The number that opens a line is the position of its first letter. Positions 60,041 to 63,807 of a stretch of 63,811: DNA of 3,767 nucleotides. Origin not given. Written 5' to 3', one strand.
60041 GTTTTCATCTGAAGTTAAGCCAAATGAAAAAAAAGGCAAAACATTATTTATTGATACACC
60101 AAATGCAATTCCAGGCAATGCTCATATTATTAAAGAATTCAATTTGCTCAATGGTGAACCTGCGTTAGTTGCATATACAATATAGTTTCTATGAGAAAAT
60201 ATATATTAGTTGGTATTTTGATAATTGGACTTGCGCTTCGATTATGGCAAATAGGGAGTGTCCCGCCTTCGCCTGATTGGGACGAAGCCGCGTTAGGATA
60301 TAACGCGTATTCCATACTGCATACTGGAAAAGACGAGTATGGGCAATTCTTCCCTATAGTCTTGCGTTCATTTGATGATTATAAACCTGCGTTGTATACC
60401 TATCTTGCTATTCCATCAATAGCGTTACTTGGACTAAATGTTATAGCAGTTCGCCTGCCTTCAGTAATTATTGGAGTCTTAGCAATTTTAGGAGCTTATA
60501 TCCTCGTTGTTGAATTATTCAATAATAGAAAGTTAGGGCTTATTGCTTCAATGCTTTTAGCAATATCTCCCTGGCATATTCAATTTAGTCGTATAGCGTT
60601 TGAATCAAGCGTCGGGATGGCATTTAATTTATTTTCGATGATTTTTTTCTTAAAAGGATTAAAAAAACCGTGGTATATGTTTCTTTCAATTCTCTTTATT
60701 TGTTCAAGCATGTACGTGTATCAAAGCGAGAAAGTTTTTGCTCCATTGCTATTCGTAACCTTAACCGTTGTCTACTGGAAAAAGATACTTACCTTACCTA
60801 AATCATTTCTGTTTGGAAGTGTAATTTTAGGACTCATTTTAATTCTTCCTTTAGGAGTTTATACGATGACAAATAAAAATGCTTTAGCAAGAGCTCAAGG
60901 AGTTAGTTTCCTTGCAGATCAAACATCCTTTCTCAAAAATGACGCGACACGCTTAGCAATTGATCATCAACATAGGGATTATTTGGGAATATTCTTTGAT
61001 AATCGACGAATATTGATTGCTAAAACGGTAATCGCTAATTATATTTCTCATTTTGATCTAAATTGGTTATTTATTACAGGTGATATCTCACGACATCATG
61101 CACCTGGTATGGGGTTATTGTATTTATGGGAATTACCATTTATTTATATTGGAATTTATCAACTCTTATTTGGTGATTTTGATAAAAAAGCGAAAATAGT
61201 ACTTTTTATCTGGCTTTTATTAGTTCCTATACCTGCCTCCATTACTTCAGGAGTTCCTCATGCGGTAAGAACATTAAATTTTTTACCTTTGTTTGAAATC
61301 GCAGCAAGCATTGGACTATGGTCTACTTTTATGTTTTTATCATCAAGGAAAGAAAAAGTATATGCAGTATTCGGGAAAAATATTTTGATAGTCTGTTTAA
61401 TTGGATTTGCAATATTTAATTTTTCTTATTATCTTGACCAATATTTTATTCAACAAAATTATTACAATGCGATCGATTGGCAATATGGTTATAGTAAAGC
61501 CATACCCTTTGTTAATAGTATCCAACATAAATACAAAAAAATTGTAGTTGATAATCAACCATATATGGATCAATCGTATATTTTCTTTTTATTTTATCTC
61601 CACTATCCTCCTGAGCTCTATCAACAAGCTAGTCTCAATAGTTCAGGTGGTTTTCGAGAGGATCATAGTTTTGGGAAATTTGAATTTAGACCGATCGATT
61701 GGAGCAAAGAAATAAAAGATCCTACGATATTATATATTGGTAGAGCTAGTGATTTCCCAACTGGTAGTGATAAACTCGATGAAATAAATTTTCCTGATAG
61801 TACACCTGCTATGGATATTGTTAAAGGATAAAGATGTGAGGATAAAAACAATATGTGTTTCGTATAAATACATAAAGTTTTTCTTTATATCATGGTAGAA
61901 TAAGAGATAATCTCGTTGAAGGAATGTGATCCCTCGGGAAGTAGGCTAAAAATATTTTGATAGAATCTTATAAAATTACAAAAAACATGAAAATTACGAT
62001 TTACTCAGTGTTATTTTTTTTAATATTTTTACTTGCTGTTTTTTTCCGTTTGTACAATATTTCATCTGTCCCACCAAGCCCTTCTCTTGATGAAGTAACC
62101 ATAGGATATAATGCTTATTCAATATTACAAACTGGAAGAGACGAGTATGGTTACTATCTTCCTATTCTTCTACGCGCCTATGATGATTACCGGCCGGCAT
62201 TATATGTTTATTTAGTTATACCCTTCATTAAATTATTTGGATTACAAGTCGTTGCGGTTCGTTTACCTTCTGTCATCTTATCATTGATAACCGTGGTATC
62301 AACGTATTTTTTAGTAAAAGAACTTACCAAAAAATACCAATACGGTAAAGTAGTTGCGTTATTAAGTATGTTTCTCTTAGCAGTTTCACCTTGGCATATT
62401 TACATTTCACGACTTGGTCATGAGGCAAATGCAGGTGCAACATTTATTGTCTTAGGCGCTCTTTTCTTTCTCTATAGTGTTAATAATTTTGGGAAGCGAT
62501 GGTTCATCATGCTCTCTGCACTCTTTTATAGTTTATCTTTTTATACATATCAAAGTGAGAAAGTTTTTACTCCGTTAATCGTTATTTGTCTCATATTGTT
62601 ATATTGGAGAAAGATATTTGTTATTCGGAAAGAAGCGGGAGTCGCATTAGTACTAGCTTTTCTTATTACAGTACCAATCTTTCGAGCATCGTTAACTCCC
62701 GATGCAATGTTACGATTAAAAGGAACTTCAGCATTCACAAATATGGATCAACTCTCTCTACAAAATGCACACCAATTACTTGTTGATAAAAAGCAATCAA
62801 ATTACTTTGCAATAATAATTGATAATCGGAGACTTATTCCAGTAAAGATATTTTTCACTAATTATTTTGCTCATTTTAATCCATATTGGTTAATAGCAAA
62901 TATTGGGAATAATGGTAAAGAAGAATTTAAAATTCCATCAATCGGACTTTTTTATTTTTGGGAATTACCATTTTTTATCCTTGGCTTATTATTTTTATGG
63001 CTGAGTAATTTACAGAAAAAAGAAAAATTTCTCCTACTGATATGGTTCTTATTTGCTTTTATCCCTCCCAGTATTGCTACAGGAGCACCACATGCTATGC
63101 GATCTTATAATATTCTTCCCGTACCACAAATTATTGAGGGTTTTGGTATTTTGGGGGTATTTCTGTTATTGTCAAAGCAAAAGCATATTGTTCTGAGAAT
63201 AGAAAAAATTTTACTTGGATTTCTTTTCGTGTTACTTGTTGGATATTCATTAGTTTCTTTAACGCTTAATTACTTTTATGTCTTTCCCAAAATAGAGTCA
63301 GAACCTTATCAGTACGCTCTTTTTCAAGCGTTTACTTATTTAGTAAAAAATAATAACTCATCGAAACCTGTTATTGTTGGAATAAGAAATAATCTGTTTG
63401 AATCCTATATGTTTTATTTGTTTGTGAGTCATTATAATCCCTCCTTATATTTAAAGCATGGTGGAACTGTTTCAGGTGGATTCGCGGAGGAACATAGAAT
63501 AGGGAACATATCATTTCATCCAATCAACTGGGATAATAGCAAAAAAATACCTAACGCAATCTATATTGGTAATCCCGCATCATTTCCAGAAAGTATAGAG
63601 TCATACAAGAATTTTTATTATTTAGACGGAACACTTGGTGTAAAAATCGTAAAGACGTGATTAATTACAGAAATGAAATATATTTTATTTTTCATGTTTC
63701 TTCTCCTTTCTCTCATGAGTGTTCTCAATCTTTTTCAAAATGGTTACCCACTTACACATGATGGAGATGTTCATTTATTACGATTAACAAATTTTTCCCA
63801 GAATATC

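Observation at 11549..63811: Half of the window is GT-C-type membrane glycosyltransferase paralogs: 19 genes from at least four families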

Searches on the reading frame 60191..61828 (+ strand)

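Call 6: search_protein_families(library=pfam, proteins=[window:60191-61828:+], max_evalue=0.01)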
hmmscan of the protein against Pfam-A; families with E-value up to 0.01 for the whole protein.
window:60191-61828:+ (546 aa): 2 families
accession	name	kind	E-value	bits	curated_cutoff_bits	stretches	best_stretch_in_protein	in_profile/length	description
PF13231.12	PMT_2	-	1.4e-08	35.6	26.1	1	65-221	2-157/160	Dolichyl-phosphate-mannose-protein mannosyltransferase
PF02366.24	PMT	-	3e-07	30.7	22.7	1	10-227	4-236/245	Dolichyl-phosphate-mannose-protein mannosyltransferase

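Call 58: search_protein_families(library=ncbifam, proteins=[window:60191-61828:+], max_evalue=0.001)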
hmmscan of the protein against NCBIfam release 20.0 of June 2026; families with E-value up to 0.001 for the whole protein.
window:60191-61828:+ (546 aa): 1 family
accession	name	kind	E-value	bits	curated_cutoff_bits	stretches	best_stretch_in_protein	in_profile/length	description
TIGR03663.1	TIGR03663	subfamily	6e-11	42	126.25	1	6-197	4-184/435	flippase activity-associated protein Agl23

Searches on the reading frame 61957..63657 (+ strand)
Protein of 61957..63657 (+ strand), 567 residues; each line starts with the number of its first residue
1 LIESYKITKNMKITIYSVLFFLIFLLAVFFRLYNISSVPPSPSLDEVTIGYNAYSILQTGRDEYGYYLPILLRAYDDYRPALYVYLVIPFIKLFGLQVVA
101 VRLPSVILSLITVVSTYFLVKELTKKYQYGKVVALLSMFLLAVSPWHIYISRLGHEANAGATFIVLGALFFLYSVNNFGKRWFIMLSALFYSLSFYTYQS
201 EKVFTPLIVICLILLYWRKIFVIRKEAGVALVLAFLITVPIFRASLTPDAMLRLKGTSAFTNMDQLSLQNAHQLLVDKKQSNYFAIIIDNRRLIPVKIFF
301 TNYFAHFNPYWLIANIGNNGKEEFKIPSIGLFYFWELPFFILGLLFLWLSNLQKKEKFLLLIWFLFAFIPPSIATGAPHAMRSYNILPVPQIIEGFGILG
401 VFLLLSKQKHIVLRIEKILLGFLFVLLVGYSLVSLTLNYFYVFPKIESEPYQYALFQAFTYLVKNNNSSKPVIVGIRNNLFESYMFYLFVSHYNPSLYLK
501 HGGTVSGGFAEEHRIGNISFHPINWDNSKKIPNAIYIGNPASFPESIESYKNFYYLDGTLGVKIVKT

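Call 6: search_protein_families(library=pfam, proteins=[window:61957-63657:+], max_evalue=0.01)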
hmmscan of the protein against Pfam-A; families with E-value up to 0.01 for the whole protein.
window:61957-63657:+ (567 aa): 1 family
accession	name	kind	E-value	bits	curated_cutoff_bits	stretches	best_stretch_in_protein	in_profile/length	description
PF13231.12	PMT_2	-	6.2e-09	36.7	26.1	1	80-240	3-156/160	Dolichyl-phosphate-mannose-protein mannosyltransferase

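Call 18: find_encoding_contigs(protein=window:61957-63657:+, flank=10000, max_places=6)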
Protein window:61957-63657:+ (567 aa): no gene with exactly this product is on record in the collection.

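Call 20: find_encoding_contigs(protein=window:61987-63657:+, flank=10000, max_places=6)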
Protein window:61987-63657:+ (557 aa): 2 contigs read that carry it; 2 places shown.
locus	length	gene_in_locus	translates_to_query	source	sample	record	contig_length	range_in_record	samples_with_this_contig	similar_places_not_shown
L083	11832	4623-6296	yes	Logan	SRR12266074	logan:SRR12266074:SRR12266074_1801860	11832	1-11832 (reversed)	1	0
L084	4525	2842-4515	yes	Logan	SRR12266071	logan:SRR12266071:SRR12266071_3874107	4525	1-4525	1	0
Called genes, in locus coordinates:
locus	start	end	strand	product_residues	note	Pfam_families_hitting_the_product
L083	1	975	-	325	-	?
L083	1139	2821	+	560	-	PF02366:PMT, PF13231:PMT_2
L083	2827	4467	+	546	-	PF02366:PMT (weak), PF13231:PMT_2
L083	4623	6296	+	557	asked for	PF13231:PMT_2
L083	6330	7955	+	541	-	PF10131:PTPS_related (weak)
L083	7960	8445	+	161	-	PF01243:PNPOx_N, PF12900:Pyridox_ox_2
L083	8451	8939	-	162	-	-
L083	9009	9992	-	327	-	PF01522:Polysacc_deac_1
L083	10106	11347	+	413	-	PF00704:Glyco_hydro_18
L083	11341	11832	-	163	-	?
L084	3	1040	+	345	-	?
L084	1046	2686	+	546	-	PF02366:PMT (weak), PF13231:PMT_2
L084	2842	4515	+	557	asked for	PF13231:PMT_2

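Call 58: search_protein_families(library=ncbifam, proteins=[window:61987-63657:+], max_evalue=0.001)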
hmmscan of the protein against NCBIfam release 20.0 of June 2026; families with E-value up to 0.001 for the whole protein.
window:61987-63657:+ (557 aa): 0 families
